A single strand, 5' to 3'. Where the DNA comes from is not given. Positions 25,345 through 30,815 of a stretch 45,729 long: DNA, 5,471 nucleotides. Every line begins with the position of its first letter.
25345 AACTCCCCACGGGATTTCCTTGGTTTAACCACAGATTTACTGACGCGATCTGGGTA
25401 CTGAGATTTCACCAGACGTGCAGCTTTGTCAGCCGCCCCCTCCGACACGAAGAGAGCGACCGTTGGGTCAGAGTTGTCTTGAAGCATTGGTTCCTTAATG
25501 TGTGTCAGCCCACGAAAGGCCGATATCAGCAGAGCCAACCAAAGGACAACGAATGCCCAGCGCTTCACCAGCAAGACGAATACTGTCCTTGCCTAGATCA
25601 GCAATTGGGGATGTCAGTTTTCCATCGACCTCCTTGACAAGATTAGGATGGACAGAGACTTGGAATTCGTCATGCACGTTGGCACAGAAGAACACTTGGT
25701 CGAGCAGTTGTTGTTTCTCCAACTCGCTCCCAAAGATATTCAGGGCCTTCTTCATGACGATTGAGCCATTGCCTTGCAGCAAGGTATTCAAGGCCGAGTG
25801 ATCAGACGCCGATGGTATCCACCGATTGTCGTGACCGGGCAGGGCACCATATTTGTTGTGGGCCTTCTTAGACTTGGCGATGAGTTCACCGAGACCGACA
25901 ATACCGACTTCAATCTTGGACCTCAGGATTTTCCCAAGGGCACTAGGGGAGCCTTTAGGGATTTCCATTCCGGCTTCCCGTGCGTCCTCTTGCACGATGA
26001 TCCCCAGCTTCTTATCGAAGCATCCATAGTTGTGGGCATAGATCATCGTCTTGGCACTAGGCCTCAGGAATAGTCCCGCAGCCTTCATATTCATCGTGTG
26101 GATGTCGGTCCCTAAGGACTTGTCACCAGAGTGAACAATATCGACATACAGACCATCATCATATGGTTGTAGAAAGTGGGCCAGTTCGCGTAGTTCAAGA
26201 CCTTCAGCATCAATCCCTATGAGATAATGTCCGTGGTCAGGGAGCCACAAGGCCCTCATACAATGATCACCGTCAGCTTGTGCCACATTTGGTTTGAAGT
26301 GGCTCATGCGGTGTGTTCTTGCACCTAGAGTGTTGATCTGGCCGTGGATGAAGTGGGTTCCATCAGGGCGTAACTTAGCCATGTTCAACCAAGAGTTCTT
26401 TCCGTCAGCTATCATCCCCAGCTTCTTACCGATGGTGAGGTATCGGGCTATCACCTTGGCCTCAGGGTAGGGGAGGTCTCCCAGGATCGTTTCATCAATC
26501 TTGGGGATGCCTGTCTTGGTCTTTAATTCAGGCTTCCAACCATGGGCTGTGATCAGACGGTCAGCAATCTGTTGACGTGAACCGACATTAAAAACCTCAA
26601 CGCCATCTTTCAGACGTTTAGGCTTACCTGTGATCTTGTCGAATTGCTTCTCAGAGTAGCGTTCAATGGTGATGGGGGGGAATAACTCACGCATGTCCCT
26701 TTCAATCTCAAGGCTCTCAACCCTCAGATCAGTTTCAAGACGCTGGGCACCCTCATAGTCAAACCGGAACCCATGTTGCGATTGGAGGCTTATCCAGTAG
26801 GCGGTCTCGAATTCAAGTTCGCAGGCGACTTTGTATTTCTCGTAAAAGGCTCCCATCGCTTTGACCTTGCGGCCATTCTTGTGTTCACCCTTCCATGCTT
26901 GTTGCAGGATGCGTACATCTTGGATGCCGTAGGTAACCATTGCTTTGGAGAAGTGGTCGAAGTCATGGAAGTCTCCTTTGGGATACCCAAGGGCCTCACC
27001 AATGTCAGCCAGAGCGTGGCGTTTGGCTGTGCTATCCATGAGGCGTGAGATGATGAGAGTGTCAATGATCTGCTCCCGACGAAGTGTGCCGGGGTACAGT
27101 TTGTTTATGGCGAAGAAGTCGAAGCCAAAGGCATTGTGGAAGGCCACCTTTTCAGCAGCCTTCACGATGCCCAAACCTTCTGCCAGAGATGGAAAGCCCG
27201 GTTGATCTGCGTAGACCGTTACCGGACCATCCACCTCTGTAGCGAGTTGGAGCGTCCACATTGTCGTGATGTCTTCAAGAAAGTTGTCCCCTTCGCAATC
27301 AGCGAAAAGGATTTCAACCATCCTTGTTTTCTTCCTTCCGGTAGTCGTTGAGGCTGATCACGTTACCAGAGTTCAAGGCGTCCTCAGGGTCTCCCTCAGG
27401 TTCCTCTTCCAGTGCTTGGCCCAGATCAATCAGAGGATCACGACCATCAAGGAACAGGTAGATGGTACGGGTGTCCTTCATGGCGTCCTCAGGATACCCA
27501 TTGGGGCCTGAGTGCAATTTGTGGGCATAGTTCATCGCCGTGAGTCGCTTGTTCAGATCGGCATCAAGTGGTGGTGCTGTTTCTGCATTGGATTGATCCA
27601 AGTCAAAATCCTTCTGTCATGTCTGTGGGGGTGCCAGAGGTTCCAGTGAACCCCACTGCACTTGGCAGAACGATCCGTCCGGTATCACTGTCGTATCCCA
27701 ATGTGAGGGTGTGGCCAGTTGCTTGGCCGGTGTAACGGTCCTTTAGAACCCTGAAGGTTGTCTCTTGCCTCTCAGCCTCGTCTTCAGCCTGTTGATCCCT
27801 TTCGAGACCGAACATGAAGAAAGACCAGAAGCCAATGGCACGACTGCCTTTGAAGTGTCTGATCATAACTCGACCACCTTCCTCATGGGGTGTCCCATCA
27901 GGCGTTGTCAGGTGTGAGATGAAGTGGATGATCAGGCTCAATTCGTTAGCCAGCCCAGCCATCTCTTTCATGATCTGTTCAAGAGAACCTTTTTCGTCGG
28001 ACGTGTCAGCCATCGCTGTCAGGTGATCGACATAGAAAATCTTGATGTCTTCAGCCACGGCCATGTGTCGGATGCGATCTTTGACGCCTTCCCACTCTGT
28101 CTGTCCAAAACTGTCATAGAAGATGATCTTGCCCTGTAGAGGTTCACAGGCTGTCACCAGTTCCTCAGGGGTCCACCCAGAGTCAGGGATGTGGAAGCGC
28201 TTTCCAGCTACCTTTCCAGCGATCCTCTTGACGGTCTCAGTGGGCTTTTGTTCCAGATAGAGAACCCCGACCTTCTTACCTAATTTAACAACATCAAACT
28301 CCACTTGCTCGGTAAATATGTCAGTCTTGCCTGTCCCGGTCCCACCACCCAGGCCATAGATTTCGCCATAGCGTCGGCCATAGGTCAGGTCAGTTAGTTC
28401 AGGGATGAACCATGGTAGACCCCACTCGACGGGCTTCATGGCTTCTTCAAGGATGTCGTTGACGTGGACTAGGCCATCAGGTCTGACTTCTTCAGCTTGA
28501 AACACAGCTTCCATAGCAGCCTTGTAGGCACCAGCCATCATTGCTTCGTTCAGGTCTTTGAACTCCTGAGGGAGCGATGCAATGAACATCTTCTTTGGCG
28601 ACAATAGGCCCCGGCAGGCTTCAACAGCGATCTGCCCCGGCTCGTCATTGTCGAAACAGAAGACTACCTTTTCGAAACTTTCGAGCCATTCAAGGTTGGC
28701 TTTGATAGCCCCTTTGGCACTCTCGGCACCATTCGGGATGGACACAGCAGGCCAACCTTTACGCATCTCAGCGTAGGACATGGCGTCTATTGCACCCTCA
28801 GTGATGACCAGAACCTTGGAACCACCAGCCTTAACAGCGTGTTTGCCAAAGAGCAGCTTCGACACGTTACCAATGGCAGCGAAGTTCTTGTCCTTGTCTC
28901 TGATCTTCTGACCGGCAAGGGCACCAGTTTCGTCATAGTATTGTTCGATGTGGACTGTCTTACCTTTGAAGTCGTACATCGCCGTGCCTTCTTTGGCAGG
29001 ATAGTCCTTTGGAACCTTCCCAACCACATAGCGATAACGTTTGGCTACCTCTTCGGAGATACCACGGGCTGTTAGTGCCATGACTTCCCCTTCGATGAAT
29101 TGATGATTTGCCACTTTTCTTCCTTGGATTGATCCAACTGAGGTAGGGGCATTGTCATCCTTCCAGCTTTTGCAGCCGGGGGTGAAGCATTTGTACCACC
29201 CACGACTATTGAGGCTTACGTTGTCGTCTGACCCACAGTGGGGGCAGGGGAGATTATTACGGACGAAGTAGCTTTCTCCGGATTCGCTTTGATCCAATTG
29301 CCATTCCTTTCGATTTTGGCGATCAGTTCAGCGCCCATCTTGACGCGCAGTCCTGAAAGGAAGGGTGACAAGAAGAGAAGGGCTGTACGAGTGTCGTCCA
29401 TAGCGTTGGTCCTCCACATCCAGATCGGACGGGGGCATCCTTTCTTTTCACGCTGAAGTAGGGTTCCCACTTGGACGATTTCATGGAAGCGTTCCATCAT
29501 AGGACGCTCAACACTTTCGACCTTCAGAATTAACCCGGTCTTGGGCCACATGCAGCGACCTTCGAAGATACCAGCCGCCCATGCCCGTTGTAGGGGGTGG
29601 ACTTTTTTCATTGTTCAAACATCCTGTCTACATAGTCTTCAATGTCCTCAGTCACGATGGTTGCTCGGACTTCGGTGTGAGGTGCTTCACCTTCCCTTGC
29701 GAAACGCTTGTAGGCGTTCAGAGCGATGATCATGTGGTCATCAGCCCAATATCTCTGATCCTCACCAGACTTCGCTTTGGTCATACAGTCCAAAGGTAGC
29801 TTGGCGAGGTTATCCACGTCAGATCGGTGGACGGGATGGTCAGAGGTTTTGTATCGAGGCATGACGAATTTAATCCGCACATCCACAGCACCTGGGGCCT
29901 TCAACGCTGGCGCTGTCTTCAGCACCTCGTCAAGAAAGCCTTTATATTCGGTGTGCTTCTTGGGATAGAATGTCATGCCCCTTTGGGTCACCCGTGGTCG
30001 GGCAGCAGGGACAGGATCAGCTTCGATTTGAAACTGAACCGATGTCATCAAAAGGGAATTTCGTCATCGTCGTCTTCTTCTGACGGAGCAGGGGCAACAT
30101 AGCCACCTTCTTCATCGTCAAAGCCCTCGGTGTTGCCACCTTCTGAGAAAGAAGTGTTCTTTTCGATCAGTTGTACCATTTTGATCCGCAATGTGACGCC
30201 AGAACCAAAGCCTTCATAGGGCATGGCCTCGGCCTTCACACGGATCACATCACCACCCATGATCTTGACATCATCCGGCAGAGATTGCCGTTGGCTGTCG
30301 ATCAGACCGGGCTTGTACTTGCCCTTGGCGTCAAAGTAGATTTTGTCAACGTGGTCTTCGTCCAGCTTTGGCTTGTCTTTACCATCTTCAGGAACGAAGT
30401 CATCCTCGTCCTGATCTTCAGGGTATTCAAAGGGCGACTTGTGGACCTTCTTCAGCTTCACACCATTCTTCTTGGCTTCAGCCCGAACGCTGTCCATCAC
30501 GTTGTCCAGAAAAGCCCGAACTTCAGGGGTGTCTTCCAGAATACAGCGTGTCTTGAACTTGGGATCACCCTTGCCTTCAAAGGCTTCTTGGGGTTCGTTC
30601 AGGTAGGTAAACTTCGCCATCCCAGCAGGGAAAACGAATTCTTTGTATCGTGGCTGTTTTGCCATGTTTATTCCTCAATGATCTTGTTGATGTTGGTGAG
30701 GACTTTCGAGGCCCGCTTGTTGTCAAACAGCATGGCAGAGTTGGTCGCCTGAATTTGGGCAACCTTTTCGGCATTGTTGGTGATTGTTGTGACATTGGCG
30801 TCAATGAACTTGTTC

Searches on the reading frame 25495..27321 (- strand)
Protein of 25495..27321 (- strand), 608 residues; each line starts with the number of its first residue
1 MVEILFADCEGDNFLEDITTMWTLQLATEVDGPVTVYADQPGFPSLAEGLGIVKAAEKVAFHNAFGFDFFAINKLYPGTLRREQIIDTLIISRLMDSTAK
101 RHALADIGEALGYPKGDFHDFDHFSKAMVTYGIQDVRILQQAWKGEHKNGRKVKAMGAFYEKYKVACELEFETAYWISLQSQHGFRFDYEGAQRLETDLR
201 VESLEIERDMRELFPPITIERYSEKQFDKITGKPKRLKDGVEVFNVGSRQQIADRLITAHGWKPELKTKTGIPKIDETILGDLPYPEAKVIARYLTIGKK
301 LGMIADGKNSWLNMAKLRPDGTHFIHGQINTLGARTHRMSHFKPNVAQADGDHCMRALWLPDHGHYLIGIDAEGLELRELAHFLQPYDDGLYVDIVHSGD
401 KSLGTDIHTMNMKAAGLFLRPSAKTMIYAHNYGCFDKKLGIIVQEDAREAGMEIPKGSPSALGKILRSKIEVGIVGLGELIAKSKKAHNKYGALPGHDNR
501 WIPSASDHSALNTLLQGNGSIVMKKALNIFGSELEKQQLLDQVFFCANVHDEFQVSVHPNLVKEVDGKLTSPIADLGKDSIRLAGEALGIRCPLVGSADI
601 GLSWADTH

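Call 6: search_protein_families(library=pfam, proteins=[window:25495-27321:-], max_evalue=0.01)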
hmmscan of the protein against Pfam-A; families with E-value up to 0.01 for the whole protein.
window:25495-27321:- (608 aa): 1 family
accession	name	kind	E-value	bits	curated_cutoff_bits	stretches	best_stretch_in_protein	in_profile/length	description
PF00476.26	DNA_pol_A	-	4e-24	85.7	34.3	2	225-450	13-237/381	DNA polymerase family A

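Call 7: search_protein_families(library=phrogs, proteins=[window:25495-27321:-], max_evalue=0.001)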
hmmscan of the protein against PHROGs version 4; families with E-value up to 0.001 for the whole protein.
window:25495-27321:- (608 aa): 9 families
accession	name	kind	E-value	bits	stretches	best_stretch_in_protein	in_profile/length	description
phrog_17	-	DNA, RNA and nucleotide metabolism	8.1e-89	300.1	1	3-607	671-1233/1445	DNA polymerase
phrog_15971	-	DNA, RNA and nucleotide metabolism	3e-68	231.7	1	167-608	4-376/376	DNA polymerase I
phrog_6375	-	DNA, RNA and nucleotide metabolism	1.6e-15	58.6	1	486-608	59-204/204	DNA polymerase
phrog_24147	-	DNA, RNA and nucleotide metabolism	2e-11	45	1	508-608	3-93/93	DNA polymerase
phrog_8888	-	DNA, RNA and nucleotide metabolism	9.8e-09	36.6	1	355-559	1-194/295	DNA polymerase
phrog_5995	-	DNA, RNA and nucleotide metabolism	2.9e-06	28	1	506-606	79-177/236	DNA polymerase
phrog_403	-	DNA, RNA and nucleotide metabolism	8e-05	22.7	1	3-145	66-245/321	DNA polymerase exonuclease subunit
phrog_16667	-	DNA, RNA and nucleotide metabolism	0.00029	21.5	1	486-542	38-93/229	DNA polymerase I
phrog_2573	-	DNA, RNA and nucleotide metabolism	0.00037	20.8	1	503-603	177-273/336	DNA polymerase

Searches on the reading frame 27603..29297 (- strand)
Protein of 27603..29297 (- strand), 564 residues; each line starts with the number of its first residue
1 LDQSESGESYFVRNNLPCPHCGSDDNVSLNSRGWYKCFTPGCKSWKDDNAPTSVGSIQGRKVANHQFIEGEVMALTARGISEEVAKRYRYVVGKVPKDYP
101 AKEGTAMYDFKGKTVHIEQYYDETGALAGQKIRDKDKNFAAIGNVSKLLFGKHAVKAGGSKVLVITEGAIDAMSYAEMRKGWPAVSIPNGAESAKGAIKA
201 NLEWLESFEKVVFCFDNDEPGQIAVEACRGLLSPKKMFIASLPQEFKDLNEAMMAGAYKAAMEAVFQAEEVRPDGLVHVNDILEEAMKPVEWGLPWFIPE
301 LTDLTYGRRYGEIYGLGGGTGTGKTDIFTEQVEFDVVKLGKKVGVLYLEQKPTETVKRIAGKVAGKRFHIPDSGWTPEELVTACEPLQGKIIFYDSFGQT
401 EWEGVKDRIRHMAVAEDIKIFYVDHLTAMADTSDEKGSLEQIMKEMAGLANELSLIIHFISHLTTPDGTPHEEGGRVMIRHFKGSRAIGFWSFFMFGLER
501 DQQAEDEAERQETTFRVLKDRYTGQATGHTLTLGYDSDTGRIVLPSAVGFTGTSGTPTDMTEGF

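Call 6: search_protein_families(library=pfam, proteins=[window:27603-29297:-], max_evalue=0.01)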
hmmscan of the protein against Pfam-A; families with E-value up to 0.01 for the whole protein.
window:27603-29297:- (564 aa): 4 families
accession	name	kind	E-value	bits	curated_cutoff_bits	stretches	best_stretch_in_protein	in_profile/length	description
PF21268.3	Helic-prim_T7_N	-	1.3e-15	57.8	27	1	70-143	1-59/59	Bacteriophage T7 DNA helicase/primase, N-terminal a+b fold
PF13155.12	Toprim_2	-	1.4e-12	48.2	22.1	1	164-252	1-87/88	Toprim-like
PF03796.21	DnaB_C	-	7.9e-10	39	27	1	294-522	2-236/255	DnaB-like helicase C terminal domain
PF13662.12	Toprim_4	-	0.0041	17.8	25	1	162-232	2-74/85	Toprim domain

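Call 7: search_protein_families(library=phrogs, proteins=[window:27603-29297:-], max_evalue=0.001)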
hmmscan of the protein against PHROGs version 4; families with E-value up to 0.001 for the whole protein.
window:27603-29297:- (564 aa): 7 families
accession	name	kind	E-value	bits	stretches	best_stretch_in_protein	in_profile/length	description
phrog_239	-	DNA, RNA and nucleotide metabolism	8.6e-158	528.7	1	4-544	31-598/801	DNA primase/helicase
phrog_19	-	DNA, RNA and nucleotide metabolism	1.2e-19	71.6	1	274-543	307-579/621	DnaB-like replicative helicase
phrog_47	-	DNA, RNA and nucleotide metabolism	8.7e-13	48.7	1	77-268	155-337/947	DNA primase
phrog_849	-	DNA, RNA and nucleotide metabolism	9.5e-11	42.3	1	74-272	152-346/435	DNA primase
phrog_5482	-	unknown function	9.4e-09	35.4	1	281-505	17-253/341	-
phrog_243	-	DNA, RNA and nucleotide metabolism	4.1e-08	33.5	1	294-528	18-250/273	DnaB-like replicative helicase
phrog_5602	-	unknown function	0.00039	21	1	9-44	12-50/60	-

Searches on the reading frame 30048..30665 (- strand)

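Call 6: search_protein_families(library=pfam, proteins=[window:30048-30665:-], max_evalue=0.01)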
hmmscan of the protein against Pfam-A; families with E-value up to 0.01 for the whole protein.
window:30048-30665:- (205 aa): 1 family
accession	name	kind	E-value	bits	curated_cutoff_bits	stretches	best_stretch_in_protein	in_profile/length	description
PF10991.15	Enc34_ssDNA-bd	-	3.5e-11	43.5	26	1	18-183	11-167/176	Enterobacter phage Enc34, ssDNA-binding protein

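Call 7: search_protein_families(library=phrogs, proteins=[window:30048-30665:-], max_evalue=0.001)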
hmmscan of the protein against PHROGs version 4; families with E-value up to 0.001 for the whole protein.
window:30048-30665:- (205 aa): 1 family
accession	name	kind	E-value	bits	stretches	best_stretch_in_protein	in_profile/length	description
phrog_112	-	DNA, RNA and nucleotide metabolism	2.3e-27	97.3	1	1-201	13-212/265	Gp2.5-like ssDNA binding protein and ssDNA annealing protein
